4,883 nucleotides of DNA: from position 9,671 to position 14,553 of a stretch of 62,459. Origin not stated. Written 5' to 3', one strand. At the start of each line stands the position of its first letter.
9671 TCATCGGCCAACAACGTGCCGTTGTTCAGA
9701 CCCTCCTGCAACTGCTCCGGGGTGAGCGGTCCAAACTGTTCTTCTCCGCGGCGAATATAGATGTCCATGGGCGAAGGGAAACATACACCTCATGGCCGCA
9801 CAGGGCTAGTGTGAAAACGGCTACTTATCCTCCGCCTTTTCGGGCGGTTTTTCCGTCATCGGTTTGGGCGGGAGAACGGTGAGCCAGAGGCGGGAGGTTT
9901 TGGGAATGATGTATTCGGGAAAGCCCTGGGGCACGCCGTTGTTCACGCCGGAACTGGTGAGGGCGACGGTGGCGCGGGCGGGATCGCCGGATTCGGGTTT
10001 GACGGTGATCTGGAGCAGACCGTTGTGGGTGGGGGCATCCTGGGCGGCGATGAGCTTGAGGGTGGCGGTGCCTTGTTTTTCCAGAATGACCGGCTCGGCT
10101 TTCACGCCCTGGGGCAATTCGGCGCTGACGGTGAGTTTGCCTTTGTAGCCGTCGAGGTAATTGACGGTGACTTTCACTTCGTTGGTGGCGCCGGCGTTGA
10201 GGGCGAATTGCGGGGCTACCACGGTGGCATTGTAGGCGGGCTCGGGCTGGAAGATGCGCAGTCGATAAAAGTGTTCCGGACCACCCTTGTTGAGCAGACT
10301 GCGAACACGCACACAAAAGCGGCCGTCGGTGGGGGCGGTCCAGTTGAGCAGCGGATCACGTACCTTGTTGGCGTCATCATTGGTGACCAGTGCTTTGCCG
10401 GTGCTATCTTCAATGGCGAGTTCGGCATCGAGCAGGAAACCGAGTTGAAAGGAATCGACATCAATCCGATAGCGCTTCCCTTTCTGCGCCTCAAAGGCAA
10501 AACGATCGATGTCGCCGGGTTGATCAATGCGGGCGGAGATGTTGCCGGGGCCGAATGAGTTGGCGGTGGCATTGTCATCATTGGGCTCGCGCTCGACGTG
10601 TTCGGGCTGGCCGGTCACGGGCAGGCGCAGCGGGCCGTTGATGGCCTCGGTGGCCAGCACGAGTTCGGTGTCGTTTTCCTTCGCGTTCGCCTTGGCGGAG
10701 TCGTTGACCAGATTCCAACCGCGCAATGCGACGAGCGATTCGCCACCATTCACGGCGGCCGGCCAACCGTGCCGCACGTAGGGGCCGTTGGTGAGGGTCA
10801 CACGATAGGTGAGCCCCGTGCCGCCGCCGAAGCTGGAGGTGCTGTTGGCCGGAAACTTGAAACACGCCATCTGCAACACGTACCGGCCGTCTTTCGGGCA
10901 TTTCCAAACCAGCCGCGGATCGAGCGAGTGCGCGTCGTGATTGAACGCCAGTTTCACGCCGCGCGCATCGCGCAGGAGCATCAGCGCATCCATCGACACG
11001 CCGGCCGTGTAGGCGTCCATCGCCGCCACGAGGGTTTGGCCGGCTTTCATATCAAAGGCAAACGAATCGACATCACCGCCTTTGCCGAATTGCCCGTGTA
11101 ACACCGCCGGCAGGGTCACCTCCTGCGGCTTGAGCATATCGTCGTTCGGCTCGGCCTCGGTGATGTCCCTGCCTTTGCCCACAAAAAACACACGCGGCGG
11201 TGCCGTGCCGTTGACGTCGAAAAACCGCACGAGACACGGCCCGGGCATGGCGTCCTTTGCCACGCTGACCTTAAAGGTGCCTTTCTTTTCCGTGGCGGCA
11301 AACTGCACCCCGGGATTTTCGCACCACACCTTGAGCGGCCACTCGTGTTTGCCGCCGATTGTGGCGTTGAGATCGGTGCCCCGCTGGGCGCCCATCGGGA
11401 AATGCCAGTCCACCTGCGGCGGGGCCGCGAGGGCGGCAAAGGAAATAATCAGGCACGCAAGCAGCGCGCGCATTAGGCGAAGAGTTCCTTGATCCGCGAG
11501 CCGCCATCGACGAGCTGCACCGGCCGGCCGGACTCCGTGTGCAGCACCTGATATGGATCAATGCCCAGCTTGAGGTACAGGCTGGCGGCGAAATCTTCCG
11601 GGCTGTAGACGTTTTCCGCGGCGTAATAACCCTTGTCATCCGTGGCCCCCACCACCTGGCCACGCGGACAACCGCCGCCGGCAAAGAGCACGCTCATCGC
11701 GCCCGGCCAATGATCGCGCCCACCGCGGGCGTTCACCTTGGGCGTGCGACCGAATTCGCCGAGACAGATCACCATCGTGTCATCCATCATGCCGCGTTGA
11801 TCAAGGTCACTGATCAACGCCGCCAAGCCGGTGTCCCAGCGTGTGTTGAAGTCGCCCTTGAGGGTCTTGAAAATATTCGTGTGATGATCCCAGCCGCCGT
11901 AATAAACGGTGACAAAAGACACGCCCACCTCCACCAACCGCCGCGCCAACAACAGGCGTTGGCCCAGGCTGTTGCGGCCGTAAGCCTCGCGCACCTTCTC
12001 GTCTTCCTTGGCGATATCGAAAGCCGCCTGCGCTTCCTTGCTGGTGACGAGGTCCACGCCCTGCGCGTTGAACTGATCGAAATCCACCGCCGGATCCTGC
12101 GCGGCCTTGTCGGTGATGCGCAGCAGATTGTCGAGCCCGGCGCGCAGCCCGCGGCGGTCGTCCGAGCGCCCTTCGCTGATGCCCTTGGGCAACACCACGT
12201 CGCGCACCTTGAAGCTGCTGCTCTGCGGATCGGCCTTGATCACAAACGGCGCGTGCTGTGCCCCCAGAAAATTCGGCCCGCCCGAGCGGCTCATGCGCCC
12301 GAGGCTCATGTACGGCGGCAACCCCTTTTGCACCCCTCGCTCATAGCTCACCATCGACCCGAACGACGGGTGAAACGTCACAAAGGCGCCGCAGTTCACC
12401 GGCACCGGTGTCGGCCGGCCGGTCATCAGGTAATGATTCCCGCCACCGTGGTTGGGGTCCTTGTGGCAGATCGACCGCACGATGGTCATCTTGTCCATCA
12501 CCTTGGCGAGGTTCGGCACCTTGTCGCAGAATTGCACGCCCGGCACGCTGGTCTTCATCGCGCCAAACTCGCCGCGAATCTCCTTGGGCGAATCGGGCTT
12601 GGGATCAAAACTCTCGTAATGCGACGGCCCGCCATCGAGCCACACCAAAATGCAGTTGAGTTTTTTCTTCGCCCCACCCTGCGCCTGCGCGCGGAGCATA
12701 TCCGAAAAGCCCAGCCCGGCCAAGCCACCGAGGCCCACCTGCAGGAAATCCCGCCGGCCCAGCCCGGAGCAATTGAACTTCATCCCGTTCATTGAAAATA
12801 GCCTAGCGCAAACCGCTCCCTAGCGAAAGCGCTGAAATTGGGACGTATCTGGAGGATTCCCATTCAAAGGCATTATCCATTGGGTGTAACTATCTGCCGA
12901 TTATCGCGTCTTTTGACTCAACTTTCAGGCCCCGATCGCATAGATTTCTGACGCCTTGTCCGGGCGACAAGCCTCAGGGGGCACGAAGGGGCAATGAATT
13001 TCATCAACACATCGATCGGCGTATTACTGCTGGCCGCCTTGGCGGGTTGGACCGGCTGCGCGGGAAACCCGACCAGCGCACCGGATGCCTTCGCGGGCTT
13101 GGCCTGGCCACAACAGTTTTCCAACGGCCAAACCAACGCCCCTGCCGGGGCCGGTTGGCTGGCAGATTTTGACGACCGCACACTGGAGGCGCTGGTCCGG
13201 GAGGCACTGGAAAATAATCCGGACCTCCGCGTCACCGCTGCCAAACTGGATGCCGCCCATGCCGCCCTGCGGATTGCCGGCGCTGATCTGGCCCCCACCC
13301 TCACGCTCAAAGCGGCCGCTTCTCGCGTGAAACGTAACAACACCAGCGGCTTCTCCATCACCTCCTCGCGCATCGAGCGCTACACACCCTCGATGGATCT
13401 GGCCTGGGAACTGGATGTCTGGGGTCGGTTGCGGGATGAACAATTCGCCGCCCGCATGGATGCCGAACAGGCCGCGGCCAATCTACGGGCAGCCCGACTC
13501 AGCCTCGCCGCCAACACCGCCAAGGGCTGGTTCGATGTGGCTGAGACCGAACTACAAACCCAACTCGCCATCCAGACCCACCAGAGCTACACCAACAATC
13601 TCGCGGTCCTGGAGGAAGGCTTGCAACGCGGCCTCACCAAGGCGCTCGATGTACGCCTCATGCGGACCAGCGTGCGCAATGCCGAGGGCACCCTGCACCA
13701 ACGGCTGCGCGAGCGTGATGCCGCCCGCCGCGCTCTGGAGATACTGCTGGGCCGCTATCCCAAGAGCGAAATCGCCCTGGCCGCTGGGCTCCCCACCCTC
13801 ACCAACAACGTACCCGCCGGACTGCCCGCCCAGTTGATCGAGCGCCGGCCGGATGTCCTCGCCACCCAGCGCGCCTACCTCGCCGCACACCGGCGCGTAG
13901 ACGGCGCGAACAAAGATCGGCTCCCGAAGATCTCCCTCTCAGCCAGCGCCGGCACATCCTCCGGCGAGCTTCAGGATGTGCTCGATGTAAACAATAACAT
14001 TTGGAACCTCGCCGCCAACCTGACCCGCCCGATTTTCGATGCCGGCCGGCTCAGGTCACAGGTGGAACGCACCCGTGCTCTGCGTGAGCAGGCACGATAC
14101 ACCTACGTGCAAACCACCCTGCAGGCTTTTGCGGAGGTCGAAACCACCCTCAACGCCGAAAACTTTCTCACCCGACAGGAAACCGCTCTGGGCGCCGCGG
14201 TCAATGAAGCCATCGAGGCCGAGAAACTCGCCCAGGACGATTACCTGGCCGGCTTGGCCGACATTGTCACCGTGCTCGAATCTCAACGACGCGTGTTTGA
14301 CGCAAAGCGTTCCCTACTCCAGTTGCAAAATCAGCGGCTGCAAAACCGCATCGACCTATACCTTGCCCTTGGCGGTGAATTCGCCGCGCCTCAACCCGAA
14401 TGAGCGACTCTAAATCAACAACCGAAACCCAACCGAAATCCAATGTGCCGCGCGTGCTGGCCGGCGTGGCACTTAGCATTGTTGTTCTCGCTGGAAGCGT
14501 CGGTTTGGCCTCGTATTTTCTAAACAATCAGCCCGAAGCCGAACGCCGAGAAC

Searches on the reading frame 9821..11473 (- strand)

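Call 48: search_protein_families(library=pfam, proteins=[window:9821-11473:-], max_evalue=0.00001)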
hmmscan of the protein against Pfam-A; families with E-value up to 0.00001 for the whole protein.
window:9821-11473:- (550 aa): 1 family
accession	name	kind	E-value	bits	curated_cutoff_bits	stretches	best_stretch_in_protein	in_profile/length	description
PF04151.21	PPC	-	3.3e-08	34.7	25.9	0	322-392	2-70/70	Bacterial pre-peptidase C-terminal domain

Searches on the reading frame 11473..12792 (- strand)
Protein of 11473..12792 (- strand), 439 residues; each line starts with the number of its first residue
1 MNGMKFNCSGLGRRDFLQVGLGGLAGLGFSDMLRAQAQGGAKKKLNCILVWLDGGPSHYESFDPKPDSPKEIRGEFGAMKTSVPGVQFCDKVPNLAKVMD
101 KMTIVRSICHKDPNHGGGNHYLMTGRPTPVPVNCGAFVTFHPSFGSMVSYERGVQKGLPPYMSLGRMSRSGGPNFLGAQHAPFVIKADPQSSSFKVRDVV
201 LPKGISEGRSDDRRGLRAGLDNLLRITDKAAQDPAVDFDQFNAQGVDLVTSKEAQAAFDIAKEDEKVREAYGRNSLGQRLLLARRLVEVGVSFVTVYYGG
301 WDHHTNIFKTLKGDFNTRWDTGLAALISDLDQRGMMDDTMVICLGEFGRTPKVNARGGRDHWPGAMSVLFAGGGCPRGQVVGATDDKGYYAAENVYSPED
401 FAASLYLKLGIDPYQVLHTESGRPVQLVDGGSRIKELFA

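Call 48: search_protein_families(library=pfam, proteins=[window:11473-12792:-], max_evalue=0.00001)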
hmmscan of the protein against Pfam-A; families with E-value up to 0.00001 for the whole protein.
window:11473-12792:- (439 aa): 1 family
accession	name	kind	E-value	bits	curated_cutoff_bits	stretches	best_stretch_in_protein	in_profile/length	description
PF07394.17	DUF1501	-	2.3e-104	350.1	27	1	46-438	3-390/390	Protein of unknown function (DUF1501)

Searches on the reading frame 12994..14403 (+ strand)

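Call 48: search_protein_families(library=pfam, proteins=[window:12994-14403:+], max_evalue=0.00001)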
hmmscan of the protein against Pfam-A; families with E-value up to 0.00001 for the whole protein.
window:12994-14403:+ (469 aa): 1 family
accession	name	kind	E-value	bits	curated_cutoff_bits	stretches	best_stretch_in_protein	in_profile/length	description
PF02321.23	OEP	-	2.5e-43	148.5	22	2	277-460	4-187/187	Outer membrane efflux protein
